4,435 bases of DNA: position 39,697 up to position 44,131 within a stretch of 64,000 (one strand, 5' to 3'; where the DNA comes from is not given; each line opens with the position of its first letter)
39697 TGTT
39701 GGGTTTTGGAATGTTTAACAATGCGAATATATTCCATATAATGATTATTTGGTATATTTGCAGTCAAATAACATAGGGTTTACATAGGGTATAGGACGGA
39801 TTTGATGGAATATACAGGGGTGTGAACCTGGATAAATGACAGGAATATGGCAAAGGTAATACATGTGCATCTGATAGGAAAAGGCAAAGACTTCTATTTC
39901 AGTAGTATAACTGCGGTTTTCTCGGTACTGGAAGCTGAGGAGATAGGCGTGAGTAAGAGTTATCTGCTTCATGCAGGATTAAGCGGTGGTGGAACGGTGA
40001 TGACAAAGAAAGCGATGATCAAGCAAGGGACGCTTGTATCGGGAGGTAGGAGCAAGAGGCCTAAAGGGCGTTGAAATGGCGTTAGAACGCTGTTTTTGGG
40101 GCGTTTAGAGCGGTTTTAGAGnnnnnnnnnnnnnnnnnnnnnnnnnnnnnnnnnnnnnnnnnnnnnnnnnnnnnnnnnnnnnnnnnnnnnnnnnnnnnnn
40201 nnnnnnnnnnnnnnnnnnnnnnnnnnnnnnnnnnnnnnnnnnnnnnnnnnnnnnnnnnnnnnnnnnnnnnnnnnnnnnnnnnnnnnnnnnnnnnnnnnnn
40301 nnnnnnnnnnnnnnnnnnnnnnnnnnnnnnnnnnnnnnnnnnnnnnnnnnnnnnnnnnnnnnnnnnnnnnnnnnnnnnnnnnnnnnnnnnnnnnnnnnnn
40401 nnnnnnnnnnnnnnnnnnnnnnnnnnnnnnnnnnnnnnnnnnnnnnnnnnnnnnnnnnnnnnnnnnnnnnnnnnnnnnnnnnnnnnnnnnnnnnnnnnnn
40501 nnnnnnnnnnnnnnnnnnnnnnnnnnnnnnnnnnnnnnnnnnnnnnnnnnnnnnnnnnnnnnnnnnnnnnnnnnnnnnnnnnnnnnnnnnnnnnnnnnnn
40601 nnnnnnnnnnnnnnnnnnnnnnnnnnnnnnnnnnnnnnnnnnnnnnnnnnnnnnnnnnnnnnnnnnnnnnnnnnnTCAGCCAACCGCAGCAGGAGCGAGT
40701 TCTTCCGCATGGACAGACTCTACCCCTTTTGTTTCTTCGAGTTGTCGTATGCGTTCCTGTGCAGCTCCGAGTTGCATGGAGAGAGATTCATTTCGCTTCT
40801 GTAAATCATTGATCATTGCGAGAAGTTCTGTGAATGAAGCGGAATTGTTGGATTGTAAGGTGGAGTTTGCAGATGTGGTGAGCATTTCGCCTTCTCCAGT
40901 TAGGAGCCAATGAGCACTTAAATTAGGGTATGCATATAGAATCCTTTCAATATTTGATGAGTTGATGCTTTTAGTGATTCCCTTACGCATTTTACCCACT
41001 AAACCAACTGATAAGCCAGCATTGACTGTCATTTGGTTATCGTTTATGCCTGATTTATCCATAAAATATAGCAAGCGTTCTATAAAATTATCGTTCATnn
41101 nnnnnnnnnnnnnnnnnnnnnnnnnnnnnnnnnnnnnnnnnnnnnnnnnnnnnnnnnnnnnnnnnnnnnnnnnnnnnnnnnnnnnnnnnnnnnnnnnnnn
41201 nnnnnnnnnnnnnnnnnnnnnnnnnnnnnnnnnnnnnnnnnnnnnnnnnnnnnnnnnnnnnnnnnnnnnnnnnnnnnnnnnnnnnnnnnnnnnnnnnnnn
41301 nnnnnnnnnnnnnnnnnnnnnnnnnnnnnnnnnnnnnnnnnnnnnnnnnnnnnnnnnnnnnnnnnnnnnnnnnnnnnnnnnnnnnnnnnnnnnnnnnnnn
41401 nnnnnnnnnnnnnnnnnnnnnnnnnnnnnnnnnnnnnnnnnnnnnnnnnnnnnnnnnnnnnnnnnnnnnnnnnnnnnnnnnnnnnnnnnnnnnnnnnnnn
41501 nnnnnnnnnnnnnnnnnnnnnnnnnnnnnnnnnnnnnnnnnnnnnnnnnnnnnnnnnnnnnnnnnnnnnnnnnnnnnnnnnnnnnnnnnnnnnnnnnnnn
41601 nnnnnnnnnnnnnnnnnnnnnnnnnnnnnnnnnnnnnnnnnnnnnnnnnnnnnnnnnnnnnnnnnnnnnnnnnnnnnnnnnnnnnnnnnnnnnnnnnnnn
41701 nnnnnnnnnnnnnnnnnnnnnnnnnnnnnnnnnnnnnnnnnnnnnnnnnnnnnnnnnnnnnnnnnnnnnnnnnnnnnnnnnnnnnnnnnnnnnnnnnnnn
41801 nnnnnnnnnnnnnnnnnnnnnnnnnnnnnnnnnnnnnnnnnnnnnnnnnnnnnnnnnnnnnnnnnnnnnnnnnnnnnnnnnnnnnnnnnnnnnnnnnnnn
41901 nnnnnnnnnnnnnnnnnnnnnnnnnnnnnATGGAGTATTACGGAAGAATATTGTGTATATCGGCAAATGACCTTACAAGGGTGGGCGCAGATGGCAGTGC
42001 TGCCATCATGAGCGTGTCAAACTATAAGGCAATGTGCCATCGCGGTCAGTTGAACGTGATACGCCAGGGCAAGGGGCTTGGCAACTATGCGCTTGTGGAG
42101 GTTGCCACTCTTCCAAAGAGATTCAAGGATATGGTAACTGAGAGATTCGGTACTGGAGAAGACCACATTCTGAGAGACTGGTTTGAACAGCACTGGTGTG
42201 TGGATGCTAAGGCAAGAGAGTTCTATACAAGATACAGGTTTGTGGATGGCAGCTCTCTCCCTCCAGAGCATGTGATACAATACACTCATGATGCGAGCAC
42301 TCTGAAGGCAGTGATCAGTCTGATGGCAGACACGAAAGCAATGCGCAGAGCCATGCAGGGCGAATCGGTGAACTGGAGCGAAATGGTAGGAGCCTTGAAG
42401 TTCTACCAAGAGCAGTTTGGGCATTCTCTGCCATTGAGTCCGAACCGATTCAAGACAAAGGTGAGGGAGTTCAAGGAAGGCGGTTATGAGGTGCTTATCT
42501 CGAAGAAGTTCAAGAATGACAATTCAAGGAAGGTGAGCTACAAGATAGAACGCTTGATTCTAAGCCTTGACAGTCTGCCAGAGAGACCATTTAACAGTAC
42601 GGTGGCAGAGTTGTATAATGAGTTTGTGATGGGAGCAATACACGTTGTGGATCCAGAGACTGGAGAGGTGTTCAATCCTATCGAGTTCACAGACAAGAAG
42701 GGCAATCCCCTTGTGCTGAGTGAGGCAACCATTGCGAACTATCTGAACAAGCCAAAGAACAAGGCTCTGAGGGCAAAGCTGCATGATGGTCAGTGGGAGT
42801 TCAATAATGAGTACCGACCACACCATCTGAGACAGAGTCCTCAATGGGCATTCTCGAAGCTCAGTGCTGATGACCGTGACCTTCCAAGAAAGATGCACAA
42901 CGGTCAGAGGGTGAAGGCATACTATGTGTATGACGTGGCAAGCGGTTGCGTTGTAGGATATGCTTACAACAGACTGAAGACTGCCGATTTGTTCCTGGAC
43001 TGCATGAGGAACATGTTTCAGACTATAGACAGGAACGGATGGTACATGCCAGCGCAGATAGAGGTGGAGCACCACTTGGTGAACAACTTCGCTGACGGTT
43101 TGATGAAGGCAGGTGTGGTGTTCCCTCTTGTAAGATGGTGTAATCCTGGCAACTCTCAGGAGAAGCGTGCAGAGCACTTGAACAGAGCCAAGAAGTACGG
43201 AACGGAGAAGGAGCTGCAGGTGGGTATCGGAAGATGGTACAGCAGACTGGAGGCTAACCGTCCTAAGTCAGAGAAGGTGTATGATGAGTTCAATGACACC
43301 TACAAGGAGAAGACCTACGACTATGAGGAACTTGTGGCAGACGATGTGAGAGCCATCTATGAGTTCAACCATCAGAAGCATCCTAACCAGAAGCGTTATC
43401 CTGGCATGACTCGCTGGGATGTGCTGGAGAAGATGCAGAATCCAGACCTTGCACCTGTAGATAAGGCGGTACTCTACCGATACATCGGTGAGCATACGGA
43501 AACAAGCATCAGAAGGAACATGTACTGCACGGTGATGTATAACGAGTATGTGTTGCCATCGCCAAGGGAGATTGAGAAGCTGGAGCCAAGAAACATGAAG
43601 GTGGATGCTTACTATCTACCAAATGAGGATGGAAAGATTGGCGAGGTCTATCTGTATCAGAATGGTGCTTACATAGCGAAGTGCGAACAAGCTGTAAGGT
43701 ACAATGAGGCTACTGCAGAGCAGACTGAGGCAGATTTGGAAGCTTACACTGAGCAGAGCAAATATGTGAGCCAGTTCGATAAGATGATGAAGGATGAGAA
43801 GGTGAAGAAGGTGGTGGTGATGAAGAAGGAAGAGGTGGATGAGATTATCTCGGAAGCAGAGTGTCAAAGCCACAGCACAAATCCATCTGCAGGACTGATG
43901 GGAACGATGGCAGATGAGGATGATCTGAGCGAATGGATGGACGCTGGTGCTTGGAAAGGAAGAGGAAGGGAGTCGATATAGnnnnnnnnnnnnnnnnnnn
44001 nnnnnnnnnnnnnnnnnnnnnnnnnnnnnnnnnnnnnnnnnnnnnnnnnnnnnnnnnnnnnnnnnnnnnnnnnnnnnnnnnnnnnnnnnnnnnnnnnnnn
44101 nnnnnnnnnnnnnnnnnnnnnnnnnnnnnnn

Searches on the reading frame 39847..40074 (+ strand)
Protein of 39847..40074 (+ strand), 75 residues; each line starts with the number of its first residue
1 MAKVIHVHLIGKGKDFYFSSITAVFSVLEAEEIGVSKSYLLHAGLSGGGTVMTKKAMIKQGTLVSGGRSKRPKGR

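Call 23: search_protein_families(library=phrogs, proteins=[window:39847-40074:+], max_evalue=0.001)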
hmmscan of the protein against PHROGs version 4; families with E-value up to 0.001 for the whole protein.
window:39847-40074:+ (75 aa): 1 family
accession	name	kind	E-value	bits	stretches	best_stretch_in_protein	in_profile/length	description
phrog_10608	-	unknown function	1.1e-22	81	1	1-68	4-75/81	-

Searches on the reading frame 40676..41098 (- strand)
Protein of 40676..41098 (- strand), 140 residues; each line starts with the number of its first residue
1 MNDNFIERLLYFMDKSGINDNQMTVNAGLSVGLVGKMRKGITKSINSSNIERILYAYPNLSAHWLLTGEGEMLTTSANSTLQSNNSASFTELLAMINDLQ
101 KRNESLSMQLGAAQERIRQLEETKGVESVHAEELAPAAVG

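Call 3: search_protein_families(library=pfam, proteins=[window:40676-41098:-], max_evalue=0.01)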
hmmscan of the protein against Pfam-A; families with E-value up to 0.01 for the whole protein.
window:40676-41098:- (140 aa): 0 families

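Call 23: search_protein_families(library=phrogs, proteins=[window:40676-41098:-], max_evalue=0.001)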
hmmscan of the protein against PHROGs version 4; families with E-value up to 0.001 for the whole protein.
window:40676-41098:- (140 aa): 4 families
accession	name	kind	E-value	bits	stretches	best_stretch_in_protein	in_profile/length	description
phrog_9710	-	unknown function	1.3e-05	26.2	1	5-77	14-87/95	-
phrog_8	-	transcription regulation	0.0002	21.9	1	3-105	160-260/346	transcriptional regulator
phrog_4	-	transcription regulation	0.00032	20.8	1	2-84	134-205/400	transcriptional repressor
phrog_2328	-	transcription regulation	0.00079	20.2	0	4-74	15-86/128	transcriptional repressor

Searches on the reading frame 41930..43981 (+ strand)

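Call 3: search_protein_families(library=pfam, proteins=[window:41930-43981:+], max_evalue=0.01)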
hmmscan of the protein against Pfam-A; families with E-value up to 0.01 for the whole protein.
window:41930-43981:+ (683 aa): 0 families

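Call 7: search_protein_families(library=ncbifam, proteins=[window:41930-43981:+], max_evalue=0.01)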
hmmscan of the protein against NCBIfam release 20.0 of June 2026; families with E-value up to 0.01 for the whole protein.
window:41930-43981:+ (683 aa): 0 families

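Call 23: search_protein_families(library=phrogs, proteins=[window:41930-43981:+], max_evalue=0.001)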
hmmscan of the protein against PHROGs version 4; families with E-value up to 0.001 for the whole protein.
window:41930-43981:+ (683 aa): 1 family
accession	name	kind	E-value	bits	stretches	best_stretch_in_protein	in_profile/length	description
phrog_310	-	integration and excision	8.7e-47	161.3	1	1-637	1-598/696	transposase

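Call 75: search_protein_families(library=pfam, proteins=[L093:1-1077:-], max_evalue=0.001)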
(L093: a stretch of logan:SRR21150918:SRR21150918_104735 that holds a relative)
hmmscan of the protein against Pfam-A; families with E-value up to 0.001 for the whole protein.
L093:1-1077:- (359 aa): 0 families
